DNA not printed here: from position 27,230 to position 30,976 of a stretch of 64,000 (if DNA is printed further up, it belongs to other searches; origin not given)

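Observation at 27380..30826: Intact CheY-type receiver domain inserted into a fused double HdrA-type flavoprotein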

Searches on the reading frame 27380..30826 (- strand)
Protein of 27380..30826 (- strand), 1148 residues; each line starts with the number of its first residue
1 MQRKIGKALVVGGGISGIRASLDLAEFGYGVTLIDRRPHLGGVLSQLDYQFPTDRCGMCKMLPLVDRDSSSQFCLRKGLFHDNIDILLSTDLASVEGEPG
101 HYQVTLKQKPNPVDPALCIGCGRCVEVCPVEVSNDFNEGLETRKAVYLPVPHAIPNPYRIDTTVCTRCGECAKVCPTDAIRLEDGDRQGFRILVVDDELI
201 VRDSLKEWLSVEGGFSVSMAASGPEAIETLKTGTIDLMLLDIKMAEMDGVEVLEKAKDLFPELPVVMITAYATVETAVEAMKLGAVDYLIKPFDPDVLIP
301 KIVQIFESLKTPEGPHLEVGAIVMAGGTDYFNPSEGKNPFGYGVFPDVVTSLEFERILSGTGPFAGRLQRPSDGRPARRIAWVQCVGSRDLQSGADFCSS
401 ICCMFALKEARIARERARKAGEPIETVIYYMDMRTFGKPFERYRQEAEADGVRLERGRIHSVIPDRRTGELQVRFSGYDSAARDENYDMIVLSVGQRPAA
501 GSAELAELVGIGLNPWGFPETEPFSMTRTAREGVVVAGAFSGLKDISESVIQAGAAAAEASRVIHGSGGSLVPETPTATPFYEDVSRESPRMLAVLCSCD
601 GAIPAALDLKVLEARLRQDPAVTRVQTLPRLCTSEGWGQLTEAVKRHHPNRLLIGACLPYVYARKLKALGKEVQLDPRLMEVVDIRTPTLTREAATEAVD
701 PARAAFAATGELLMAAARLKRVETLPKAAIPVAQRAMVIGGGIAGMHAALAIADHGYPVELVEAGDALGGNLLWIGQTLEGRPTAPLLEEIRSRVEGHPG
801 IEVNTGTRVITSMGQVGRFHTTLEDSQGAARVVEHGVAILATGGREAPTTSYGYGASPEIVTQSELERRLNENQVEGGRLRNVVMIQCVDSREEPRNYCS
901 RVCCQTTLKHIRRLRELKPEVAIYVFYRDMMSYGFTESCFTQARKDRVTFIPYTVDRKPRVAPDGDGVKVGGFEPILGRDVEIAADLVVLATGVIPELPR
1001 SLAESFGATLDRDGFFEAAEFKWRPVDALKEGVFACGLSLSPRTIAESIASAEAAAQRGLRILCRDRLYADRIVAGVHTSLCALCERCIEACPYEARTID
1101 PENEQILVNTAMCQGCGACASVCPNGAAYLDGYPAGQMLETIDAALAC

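Call 3: search_protein_families(library=pfam, proteins=[window:27380-30826:-], max_evalue=0.01)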
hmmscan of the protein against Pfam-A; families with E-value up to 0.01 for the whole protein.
window:27380-30826:- (1148 aa): 26 families (the best 25 are shown)
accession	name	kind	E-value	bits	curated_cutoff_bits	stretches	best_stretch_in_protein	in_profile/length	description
PF00072.30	Response_reg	-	3.3e-29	101.7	30.2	1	192-301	1-109/111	Response regulator receiver domain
PF00037.32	Fer4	-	3.2e-24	84.2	21.1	4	159-181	2-24/24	4Fe-4S binding domain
PF07992.20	Pyr_redox_2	-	1.4e-23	84.2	26.1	2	736-854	3-119/291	Pyridine nucleotide-disulphide oxidoreductase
PF13237.11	Fer4_10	-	3.1e-18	65.9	25.5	3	1079-1124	6-53/53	4Fe-4S dicluster domain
PF12838.12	Fer4_7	-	7.4e-17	62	27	4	118-179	2-52/52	4Fe-4S dicluster domain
PF12837.12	Fer4_6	-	1e-16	60.4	25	3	113-132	4-23/24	4Fe-4S binding domain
PF13187.11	Fer4_9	-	1.1e-14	54.6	27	2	118-180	2-52/52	4Fe-4S dicluster domain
PF13450.12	NAD_binding_8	-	1.6e-13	51.2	21.9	2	738-771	1-34/68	NAD(P)-binding Rossmann-like domain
PF12831.13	FAD_oxidored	-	8.5e-13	48.8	27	2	9-45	3-39/416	FAD dependent oxidoreductase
PF14697.11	Fer4_21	-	1.7e-12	47.7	35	2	1075-1124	1-52/59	4Fe-4S dicluster domain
PF12797.12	Fer4_2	-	1.2e-11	44.1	24.5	3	113-130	5-22/22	4Fe-4S binding domain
PF00070.33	Pyr_redox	-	8.1e-11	42.7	22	1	7-41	1-35/82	Pyridine nucleotide-disulphide oxidoreductase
PF13484.11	Fer4_16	-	1.3e-10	42.4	30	1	165-183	2-20/66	4Fe-4S double cluster binding domain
PF00890.30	FAD_binding_2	-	1.8e-09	37.8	20.4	1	737-774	3-40/414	FAD binding domain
PF01266.30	DAO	-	8.3e-09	35.9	27.9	2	8-42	2-37/353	FAD dependent oxidoreductase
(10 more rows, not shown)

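Call 4: search_protein_families(library=ncbifam, proteins=[window:27380-30826:-], max_evalue=0.01)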
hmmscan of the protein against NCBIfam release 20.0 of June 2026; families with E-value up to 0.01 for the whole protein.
window:27380-30826:- (1148 aa): 260 families (the best 25 are shown)
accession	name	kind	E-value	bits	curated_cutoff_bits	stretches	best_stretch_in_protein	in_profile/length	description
NF040770.1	hetero_SS_HdrA2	exception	5.9e-190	633.1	1100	4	312-565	311-561/777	CoB-CoM heterodisulfide reductase HdrA2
NF041891.1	hdrA_Methbact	equivalog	8.1e-155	517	1300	4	833-1146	313-636/762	ferredoxin:CoB-CoM heterodisulfide reductase subunit HdrA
NF041778.1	hetero_SS_HdrA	equivalog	1.2e-153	512.8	1400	4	833-1143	326-648/771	ferredoxin:CoB-CoM heterodisulfide reductase subunit HdrA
NF007689.0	PRK10365.1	equivalog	5.3e-27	94.7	760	1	190-301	6-116/441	sigma-54-dependent response regulator transcription factor ZraR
NF008469.0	PRK11361.1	equivalog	3.4e-26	92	714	1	191-298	6-112/461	acetoacetate metabolism transcriptional regulator AtoC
NF006900.1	PRK09390.1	equivalog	1.3e-23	83.6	255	1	191-310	6-124/203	response regulator FixJ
NF009410.0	PRK12771.1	subfamily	2e-22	79.5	516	3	724-809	129-211/566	NAD(P)-binding protein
NF051870.1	NAssimRespRegNtrX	equivalog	7.7e-22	77.8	600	1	192-305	4-118/452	nitrogen assimilation response regulator NtrX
NF041946.1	LuxO_transreg_Vib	equivalog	9.1e-22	77.5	800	1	204-300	11-106/463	quorum-sensing sigma-54 dependent transcriptional regulator LuxO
NF045944.1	ResRegRpaBCyano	equivalog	4.7e-21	75.2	330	1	193-311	1-117/229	response regulator transcription factor RpaB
TIGR01818.1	ntrC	equivalog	1.7e-20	73.2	558.6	1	192-300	1-108/463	nitrogen regulation protein NR(I)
NF053512.1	nitric_RR_NosR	exception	5e-20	71.9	400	1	192-308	1-117/422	response regulator c-di-GMP phosphodiesterase, NosR family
NF045505.1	RR_RssB_Pseudo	equivalog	8.5e-20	71.2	700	1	191-295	7-110/394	two-component system response regulator RssB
NF012227.0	AdeR_RR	equivalog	3.4e-19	69.2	340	1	187-304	9-124/239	efflux system response regulator transcription factor AdeR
NF007135.0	PRK09581.1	equivalog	1.3e-18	67.1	474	1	191-302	4-116/457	PleD family two-component system response regulator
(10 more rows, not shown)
